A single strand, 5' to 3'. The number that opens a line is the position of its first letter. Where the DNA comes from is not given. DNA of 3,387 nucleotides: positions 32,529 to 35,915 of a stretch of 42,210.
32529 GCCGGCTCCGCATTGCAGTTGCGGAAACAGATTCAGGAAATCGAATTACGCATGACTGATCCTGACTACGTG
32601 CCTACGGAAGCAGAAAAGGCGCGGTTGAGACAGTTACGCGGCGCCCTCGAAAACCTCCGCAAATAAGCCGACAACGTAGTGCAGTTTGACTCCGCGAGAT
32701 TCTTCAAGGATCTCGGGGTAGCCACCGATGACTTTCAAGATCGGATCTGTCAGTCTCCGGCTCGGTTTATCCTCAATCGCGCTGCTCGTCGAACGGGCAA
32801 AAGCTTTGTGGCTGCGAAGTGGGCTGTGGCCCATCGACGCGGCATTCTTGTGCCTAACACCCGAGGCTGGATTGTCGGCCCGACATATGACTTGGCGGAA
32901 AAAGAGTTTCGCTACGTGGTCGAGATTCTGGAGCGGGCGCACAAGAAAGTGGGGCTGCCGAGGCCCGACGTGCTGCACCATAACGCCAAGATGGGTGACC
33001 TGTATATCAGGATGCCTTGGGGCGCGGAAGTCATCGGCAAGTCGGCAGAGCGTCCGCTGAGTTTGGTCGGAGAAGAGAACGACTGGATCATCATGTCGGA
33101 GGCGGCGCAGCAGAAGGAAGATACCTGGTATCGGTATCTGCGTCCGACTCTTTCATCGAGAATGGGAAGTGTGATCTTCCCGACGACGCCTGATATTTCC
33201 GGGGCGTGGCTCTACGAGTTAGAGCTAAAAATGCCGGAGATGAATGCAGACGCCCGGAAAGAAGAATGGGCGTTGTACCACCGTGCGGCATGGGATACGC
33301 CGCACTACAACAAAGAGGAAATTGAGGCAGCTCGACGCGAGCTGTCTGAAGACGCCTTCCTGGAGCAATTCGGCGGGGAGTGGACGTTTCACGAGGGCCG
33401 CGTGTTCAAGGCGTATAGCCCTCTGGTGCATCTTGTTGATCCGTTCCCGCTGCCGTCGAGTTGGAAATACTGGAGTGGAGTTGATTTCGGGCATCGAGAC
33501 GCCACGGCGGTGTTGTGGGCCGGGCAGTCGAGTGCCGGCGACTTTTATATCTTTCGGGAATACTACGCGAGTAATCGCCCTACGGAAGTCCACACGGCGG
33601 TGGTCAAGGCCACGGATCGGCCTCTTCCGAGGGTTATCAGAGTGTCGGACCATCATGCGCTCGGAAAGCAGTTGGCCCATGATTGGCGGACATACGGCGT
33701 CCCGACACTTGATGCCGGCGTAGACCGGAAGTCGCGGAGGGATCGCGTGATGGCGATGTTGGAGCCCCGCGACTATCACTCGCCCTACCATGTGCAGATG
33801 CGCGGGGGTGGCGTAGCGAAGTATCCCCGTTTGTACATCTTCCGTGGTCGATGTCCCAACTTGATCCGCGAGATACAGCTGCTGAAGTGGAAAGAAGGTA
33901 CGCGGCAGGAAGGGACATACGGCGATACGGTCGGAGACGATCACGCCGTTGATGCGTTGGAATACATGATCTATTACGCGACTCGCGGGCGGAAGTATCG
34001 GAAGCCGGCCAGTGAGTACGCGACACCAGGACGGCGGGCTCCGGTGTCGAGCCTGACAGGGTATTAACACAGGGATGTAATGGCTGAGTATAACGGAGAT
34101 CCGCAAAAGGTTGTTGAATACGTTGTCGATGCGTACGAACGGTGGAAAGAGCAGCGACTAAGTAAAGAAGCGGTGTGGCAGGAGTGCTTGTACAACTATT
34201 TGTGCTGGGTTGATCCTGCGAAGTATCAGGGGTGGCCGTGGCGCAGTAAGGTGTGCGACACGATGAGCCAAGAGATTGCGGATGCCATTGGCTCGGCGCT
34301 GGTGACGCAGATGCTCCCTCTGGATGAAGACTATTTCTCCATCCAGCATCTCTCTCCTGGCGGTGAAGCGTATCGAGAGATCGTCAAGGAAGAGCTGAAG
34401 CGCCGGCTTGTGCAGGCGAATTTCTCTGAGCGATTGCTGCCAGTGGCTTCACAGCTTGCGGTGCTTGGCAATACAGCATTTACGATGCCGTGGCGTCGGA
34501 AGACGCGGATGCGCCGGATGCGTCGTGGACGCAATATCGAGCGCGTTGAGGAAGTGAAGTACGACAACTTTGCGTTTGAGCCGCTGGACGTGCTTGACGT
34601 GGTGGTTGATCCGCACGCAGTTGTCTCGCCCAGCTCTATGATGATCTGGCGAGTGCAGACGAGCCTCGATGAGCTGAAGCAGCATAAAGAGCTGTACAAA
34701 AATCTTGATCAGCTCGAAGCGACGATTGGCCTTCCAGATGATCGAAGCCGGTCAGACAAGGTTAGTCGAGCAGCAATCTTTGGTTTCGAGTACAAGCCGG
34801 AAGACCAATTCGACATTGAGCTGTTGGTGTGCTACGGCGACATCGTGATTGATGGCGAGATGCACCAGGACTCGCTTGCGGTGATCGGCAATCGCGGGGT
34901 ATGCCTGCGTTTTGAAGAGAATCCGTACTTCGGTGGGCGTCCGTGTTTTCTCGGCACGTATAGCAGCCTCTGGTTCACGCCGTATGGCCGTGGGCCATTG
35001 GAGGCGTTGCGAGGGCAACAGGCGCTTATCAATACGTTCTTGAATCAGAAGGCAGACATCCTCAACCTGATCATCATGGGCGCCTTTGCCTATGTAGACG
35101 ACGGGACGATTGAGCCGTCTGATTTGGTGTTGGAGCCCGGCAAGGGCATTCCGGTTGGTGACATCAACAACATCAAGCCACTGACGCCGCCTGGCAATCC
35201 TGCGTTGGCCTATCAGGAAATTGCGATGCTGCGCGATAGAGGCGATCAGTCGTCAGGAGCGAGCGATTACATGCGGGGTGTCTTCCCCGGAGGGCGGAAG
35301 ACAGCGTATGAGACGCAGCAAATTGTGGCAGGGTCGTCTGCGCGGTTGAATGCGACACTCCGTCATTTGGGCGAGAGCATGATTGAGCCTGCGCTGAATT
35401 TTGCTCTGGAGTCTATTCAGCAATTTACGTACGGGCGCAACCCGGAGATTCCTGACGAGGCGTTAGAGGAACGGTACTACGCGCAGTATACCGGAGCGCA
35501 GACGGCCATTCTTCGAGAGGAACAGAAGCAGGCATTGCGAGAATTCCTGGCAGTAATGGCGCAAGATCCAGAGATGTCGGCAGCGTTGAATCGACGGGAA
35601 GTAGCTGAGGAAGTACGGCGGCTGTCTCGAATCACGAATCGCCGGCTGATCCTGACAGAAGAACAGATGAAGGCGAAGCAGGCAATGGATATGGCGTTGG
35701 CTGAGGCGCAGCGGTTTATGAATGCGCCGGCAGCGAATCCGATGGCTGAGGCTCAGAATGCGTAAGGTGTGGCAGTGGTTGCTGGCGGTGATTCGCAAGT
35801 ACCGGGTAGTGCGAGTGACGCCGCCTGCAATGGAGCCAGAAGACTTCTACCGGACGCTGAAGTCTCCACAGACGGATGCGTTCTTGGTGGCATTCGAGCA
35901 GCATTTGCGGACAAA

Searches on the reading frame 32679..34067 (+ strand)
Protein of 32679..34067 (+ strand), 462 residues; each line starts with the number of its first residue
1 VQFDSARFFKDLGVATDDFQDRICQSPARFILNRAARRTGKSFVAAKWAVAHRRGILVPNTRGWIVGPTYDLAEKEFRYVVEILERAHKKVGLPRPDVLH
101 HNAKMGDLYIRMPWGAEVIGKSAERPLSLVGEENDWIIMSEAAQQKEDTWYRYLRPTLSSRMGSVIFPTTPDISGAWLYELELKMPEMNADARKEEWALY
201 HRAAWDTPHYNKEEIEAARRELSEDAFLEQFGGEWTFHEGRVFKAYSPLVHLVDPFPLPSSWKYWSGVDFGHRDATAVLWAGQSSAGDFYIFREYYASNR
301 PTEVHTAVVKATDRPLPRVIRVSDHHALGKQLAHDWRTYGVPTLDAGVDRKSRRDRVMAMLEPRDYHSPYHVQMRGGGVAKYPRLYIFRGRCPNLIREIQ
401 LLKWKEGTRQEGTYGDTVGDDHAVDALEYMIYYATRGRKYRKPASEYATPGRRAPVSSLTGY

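Call 10: search_protein_families(library=phrogs, proteins=[window:32679-34067:+], max_evalue=0.01)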
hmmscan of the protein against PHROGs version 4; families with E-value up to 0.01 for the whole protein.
window:32679-34067:+ (462 aa): 6 families
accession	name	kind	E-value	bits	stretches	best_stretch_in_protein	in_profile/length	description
phrog_2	-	head and packaging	1.7e-35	124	1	18-441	268-600/807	terminase large subunit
phrog_5653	-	head and packaging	2.7e-16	60.9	1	233-312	1-82/199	terminase large subunit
phrog_10250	-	head and packaging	9.5e-12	46.1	2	384-437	166-218/228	terminase large subunit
phrog_6672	-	head and packaging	0.00011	22.8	1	387-441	81-136/145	terminase large subunit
phrog_7579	-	head and packaging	0.00021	21.6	1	15-230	4-208/239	terminase large subunit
phrog_38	-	head and packaging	0.00089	19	0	16-86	290-362/760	terminase large subunit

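Call 49: search_dna_similar(query=window:32679-34067:+, collection=phages, mode=protein, max_rows=25)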
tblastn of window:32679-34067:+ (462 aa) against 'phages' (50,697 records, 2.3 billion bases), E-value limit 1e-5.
Records with a match: 1206; places in all: 1206; records where one place covers at least 80% of the query: 718.
Best place of each record, by identity: <60% 1206.
By first word of the organism name: Vibrio 373; Salmonella 272; Escherichia 134; Klebsiella 87; Mycobacterium 72; Gordonia 50; Microbacterium 40; Rhizobium 13; Phage 13; Arthrobacter 11; and 40 more.
By host as written in the record: - 354; Mycobacterium smegmatis mc2 155 44; Escherichia coli 42; Salmonella enterica subsp. enterica serovar Enteritidis PT1 39; Vibrio harveyi BAA-1116 36; Gordonia rubripertincta NRRL B-16540 30; Microbacterium foliorum NRRL B-24224 26; Klebsiella pneumoniae 26; and 231 more.
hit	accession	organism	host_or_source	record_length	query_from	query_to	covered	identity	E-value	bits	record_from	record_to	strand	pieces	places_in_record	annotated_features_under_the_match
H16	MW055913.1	Arthrobacter phage Wollypog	Arthrobacter globiformis B-2979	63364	28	460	94%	27.1%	3e-25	115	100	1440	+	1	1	1: terminase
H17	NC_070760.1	Arthrobacter phage Wollypog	Arthrobacter globiformis B-2979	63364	28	460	94%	27.1%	3e-25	115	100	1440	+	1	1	1: terminase large subunit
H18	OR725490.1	Gordonia phage LuckyLeo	Gordonia rubripertincta NRRL B-16540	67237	12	453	96%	26.3%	2e-19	97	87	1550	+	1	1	1: terminase large subunit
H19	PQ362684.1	Gordonia phage Apeppi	Gordonia rubripertincta NRRL B-16540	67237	12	453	96%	26.3%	2e-19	97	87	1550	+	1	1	1: terminase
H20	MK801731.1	Microbacterium phage Anakin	Microbacterium foliorum NRRL B-24224 SEA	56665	22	460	95%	26.2%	1e-21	104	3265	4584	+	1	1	11: terminase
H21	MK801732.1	Microbacterium phage NarutoRun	Microbacterium foliorum NRRL B-24224 SEA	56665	22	460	95%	26.2%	1e-21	104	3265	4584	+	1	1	11: terminase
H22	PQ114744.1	Microbacterium phage Poultress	Microbacterium foliorum NRRL B-24224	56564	22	460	95%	26.2%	2e-21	103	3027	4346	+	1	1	10: terminase large subunit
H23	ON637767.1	Microbacterium phage Kate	Microbacterium foliorum NRRL B-24224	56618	22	460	95%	26.2%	2e-21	103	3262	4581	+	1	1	11: terminase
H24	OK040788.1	Microbacterium phage Cybele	Microbacterium foliorum NRRL B-24224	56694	22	460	95%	26.2%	2e-21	103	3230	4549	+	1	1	11: terminase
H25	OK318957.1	Microbacterium phage Neptune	Microbacterium foliorum NRRL B-24224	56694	22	460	95%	26.2%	2e-21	103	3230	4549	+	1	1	11: terminase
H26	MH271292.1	Microbacterium phage AnnaSerena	Microbacterium foliorum NRRL B-24224 SEA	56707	22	460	95%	26.2%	2e-21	103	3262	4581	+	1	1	11: terminase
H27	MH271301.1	Microbacterium phage Krampus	Microbacterium foliorum NRRL B-24224 SEA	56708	22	460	95%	26.2%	2e-21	103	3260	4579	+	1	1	11: terminase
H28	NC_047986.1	Microbacterium phage Krampus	Microbacterium foliorum NRRL B-24224 SEA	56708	22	460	95%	26.2%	2e-21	103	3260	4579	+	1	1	11: terminase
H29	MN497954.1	Microbacterium phage Hiddenleaf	Microbacterium foliorum NRRL B-24224 SEA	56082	22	460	95%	26.2%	3e-21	103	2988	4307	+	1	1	10: terminase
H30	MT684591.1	Microbacterium phage Chivey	Microbacterium foliorum NRRL B-24224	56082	22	460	95%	26.2%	3e-21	103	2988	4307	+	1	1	10: terminase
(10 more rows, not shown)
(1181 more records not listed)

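Call 55: search_solved_structures(query=window:32679-34067:+, max_evalue=0.01)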
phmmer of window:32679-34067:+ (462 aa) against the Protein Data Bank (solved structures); distinct sequences matched with E-value up to 0.01: 3.
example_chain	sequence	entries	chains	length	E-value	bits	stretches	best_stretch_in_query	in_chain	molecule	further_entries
4znj_A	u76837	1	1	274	4.7e-18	68.7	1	5-241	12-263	Phage terminase large subunit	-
4zni_A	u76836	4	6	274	1.3e-17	67.3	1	5-241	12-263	Phage terminase large subunit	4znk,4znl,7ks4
5oe8_A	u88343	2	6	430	0.0015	20.9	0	220-301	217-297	Large subunit terminase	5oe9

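Call 56: search_protein_families(library=pfam, proteins=[window:32679-34067:+], max_evalue=0.01)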
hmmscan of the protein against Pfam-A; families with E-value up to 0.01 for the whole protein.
window:32679-34067:+ (462 aa): 1 family
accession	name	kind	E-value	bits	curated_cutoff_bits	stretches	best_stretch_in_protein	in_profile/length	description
PF03237.21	Terminase_6N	-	0.0002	21.5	22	1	35-244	4-209/215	Terminase large subunit, T4likevirus-type, N-terminal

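Call 58: find_homologous_proteins(query=window:32679-34067:+, max_evalue=1e-60)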
Query window:32679-34067:+ (462 aa): 63 proteins with E <= 1e-60 among 8000 candidates.
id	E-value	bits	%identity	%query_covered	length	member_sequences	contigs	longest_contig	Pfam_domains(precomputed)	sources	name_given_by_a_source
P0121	2.8e-280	948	87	100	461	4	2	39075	-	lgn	-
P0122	8.8e-255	864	80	100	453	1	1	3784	-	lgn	-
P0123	4.0e-218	743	71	98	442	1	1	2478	PF03237.22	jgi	-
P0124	1.1e-209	716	68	100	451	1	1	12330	-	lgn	-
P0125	2.0e-209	715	68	100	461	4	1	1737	PF03237.22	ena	-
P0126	1.5e-198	679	66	87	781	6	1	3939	-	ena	-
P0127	2.9e-174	599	57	100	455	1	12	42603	PF03237.22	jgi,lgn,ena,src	-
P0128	1.0e-169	584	56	100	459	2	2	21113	-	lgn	-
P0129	2.4e-168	579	58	96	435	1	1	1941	PF03237.22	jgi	jgi:hypothetical protein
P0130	7.2e-166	571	56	100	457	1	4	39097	PF03237.22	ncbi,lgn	-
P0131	7.0e-162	558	54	100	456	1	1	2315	-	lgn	-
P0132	1.1e-161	557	53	100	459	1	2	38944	PF03237.22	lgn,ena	-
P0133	9.6e-161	554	54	100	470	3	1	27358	-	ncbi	-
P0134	1.2e-160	554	54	95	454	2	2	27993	PF03237.22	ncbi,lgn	ncbi:MAG: terminase family protein [candidate division WOR-3 bacterium]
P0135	2.9e-158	546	52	100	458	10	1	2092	PF03237.22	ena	-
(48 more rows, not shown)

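Call 59: find_encoding_contigs(protein=P0121, flank=7000, max_places=4)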
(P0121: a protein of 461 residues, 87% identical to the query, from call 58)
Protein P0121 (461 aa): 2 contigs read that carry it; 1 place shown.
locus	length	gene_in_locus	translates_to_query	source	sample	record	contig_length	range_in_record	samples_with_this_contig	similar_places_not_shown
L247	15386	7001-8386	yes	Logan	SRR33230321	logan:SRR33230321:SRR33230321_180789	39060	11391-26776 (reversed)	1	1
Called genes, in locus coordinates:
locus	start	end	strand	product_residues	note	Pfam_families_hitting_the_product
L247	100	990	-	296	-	PF06745:ATPase (faint), PF13481:AAA_25 (weak), PF03796:DnaB_C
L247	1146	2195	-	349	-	PF00589:Phage_integrase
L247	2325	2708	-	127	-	-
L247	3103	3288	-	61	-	-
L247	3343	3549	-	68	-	-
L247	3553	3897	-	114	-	PF23907:DUF7249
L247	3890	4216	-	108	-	-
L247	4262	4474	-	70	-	-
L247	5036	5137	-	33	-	-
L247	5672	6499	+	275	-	-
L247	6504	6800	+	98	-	-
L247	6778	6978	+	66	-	-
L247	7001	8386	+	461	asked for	-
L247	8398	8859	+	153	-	PF02945:Endonuclease_7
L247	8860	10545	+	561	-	PF23899:SU10_portal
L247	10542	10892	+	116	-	-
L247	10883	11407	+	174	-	-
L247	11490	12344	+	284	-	-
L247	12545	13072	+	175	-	-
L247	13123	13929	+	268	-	PF19821:Phage_capsid_2, PF25209:Phage_capsid_4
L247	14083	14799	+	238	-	PF24175:SU10_adaptor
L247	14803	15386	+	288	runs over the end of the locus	PF24175:SU10_adaptor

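Call 60: find_encoding_contigs(protein=P0127, flank=7000, max_places=6)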
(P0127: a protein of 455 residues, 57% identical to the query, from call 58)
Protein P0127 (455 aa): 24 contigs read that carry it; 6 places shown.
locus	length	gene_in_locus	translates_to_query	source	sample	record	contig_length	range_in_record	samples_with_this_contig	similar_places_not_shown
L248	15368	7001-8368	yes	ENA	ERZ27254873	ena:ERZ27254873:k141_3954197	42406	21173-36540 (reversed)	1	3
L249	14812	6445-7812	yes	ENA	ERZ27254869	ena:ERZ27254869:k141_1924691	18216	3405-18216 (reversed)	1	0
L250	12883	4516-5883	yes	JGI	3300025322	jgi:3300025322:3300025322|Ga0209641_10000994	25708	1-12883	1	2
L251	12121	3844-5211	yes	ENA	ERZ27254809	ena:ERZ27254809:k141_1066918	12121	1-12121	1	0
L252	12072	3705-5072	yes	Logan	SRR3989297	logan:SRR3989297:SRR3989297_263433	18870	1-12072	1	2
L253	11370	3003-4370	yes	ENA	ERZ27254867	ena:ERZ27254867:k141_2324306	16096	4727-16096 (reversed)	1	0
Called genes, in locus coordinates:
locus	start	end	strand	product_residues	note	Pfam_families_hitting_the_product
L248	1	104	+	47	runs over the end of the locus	-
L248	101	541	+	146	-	-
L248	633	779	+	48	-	-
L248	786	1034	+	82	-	-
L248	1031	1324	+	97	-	-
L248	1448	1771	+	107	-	-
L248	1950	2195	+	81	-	PF24192:DUF7417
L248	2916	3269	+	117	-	-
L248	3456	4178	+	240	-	-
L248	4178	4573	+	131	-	-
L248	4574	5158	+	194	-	-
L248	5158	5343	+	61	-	-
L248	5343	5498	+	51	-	-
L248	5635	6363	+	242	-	-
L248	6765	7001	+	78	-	-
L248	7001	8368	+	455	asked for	PF03237:Terminase_6N (weak)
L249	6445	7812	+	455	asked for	PF03237:Terminase_6N (weak)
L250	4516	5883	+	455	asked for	PF03237:Terminase_6N (weak)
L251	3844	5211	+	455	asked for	PF03237:Terminase_6N (weak)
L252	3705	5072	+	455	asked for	PF03237:Terminase_6N (weak)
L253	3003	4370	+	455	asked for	PF03237:Terminase_6N (weak)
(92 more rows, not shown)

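Call 61: find_encoding_contigs(protein=P0130, flank=7000, max_places=4)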
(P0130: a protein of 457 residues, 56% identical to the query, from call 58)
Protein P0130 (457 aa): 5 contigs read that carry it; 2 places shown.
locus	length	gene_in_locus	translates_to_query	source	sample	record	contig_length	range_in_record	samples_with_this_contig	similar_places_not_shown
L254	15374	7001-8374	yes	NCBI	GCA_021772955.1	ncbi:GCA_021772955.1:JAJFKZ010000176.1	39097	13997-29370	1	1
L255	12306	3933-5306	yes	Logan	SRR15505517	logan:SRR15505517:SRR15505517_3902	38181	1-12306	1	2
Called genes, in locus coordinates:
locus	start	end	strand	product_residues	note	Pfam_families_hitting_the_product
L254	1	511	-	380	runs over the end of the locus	PF12224:Amidoligase_2 (faint)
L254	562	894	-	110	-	-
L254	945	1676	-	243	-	PF24703:DUF7666, PF01469:Pentapeptide_2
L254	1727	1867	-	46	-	-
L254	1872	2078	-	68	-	-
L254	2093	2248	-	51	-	-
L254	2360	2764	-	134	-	-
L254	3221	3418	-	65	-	-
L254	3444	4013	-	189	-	PF10263:SprT-like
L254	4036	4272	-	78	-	-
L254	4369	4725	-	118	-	-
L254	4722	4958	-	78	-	-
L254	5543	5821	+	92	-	-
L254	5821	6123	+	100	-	-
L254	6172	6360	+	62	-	-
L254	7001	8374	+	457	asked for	PF03237:Terminase_6N (weak)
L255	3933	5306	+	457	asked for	PF03237:Terminase_6N (weak)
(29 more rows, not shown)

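Call 89: find_encoding_contigs(protein=P0132, flank=7000, max_places=2)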
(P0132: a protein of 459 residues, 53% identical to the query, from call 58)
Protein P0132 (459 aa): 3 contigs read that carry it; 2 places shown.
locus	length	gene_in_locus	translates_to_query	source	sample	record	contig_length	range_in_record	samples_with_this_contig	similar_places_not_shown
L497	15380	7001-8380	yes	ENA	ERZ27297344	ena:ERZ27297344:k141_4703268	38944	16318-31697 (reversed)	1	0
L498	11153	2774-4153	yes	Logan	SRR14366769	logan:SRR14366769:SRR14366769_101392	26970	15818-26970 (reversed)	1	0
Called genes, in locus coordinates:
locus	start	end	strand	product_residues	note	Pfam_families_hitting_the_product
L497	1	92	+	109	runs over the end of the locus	-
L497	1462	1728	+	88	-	-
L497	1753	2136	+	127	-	-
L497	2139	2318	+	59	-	-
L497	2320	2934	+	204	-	-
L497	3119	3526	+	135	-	-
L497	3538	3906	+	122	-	-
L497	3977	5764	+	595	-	PF03736:EPTP (faint)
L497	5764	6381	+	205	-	-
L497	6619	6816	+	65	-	-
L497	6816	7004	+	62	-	-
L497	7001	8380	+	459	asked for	PF03237:Terminase_6N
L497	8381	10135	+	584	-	PF23899:SU10_portal (faint)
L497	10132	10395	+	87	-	-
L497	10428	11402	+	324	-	-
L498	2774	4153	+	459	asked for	PF03237:Terminase_6N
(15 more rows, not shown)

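Call 90: find_encoding_contigs(protein=P0128, flank=7000, max_places=2)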
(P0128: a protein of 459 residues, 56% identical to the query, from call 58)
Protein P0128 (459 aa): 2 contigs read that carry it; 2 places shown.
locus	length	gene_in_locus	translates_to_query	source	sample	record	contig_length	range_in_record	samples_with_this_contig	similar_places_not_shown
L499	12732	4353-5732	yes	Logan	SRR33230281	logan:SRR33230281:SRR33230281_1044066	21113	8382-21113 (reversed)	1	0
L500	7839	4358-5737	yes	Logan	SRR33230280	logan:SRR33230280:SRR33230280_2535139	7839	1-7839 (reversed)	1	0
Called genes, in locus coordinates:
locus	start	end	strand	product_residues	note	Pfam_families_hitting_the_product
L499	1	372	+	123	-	?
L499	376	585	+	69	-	-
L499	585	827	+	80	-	-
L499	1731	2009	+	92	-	-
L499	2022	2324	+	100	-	-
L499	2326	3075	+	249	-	-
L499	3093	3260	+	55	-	-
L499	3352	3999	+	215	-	-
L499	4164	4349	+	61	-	-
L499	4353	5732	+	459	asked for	-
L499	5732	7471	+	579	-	-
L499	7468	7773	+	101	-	-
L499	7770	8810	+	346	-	-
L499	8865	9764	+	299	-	PF19821:Phage_capsid_2, PF25209:Phage_capsid_4 (weak)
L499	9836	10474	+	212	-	PF24175:SU10_adaptor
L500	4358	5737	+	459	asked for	-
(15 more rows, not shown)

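Call 104: search_protein_families(library=pfam, proteins=[L247:5672-6499:+], max_evalue=0.05)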
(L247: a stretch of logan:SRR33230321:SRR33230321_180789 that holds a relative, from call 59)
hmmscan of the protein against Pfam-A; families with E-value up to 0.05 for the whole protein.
L247:5672-6499:+ (275 aa): 1 family
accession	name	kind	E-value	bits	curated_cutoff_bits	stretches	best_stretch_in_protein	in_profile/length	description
PF19792.4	DUF6276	-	0.031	14.9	27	0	25-123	25-115/128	Family of unknown function (DUF6276)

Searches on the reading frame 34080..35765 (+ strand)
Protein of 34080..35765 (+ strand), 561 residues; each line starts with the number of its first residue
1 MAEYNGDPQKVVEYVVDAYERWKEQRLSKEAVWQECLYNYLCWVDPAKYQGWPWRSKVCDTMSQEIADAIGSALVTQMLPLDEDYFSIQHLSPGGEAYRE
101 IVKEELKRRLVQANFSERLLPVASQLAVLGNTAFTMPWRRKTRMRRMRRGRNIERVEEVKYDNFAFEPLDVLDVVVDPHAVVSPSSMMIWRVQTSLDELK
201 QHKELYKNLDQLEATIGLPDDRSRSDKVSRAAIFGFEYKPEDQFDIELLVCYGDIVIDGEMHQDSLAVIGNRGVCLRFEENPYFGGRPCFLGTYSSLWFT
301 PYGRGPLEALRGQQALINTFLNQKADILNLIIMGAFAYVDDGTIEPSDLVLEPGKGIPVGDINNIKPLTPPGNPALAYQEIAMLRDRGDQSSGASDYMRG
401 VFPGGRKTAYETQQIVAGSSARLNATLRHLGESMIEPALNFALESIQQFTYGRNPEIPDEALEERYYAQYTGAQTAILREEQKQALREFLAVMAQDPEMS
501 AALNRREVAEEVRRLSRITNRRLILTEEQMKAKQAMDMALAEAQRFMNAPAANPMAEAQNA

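Call 50: search_dna_similar(query=window:34080-35765:+, collection=phages, mode=protein, max_rows=25)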
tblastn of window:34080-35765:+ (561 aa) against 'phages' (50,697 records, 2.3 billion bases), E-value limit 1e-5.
Records with a match: 109; places in all: 109; records where one place covers at least 80% of the query: 0.
Best place of each record, by identity: <60% 109.
By first word of the organism name: Vibrio 38; Pseudomonas 15; phage 9; Leptolyngbya 5; Lentibacter 5; Siovirus 5; Phormidium 4; Roseobacter 4; Cyanophage 3; Plectonema 3; and 11 more.
By host as written in the record: - 35; Vibrio cholerae 10; Vibrio crassostreae 7; Lentibacter sp. SH36 5; Pseudomonas aeruginosa 5; Anabaena variabilis 2; Leptolyngbya foveolarum 2; Leptolyngbya boryana 2; and 31 more.
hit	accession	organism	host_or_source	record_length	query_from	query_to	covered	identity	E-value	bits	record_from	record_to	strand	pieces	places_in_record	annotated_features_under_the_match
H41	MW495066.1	Microcystis phage MaAM05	Microcystis sp. SG03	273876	9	449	79%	30.5%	3e-43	171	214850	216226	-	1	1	hypothetical protein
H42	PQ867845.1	phage T5S1-k141_653015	Crassostrea hongkongensis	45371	205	542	60%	25.0%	3e-9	66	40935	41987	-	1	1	portal protein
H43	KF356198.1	Anabaena phage A-4L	Anabaena variabilis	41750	246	544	53%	26.5%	1e-19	100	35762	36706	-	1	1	portal protein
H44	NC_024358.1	Anabaena phage A-4L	Anabaena variabilis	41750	246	544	53%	26.5%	1e-19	100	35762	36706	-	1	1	head-tail adaptor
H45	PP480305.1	Cyanophage PP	-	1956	245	508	47%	29.8%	2e-22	107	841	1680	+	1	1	head-tail adaptor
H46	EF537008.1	Phormidium phage Pf-WMP3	Leptolyngbya foveolarum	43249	245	508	47%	29.8%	5e-22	107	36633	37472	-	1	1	portal protein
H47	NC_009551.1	Phormidium phage Pf-WMP3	Leptolyngbya foveolarum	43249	245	508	47%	29.8%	5e-22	107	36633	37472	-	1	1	head-tail adaptor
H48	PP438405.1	Leptolyngbya phage Lbo-JY12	Leptolyngbya boryana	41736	245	508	47%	29.8%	5e-22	107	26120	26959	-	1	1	portal protein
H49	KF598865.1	Cyanophage PP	Phormidium foveolarum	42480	245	508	47%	29.8%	5e-22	107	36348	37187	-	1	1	portal protein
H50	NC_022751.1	Cyanophage PP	Phormidium foveolarum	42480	245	508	47%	29.8%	5e-22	107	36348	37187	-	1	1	head-tail adaptor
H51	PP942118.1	Plectonema phage PP-DH22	Leptolyngbya boryana FACHB-402 ...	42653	245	508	47%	29.8%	5e-22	107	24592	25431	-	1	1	record has no annotation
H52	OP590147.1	Leptolyngbya phage LPP-2, strain SPI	Leptolyngbya boryana IU 594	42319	245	508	47%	29.8%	5e-22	106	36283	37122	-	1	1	portal protein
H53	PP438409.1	Leptolyngbya phage Lsp-JY17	Leptolyngbya boryana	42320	245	508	47%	29.8%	5e-22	106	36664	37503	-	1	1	portal protein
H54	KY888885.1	Mastigocladus phage CHP58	Mastigocladus sp.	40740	246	515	48%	28.7%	2e-25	117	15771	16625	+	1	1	record has no annotation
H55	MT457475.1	Arthronema virus TR020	Arthronema africanum strain 1980/01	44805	232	512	50%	26.2%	2e-18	96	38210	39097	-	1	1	portal protein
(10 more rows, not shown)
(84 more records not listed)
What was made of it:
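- The portal is distantly related to those of the cyanopodoviruses PP, Pf-WMP3 and A-4L (call 50).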

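Call 104: search_protein_families(library=pfam, proteins=[window:34080-35765:+], max_evalue=0.05)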
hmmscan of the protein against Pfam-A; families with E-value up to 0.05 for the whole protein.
window:34080-35765:+ (561 aa): 1 family
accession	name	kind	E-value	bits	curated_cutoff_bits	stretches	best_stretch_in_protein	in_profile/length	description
PF23899.1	SU10_portal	-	8.1e-16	58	30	1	157-450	186-478/593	Phage SU10 portal protein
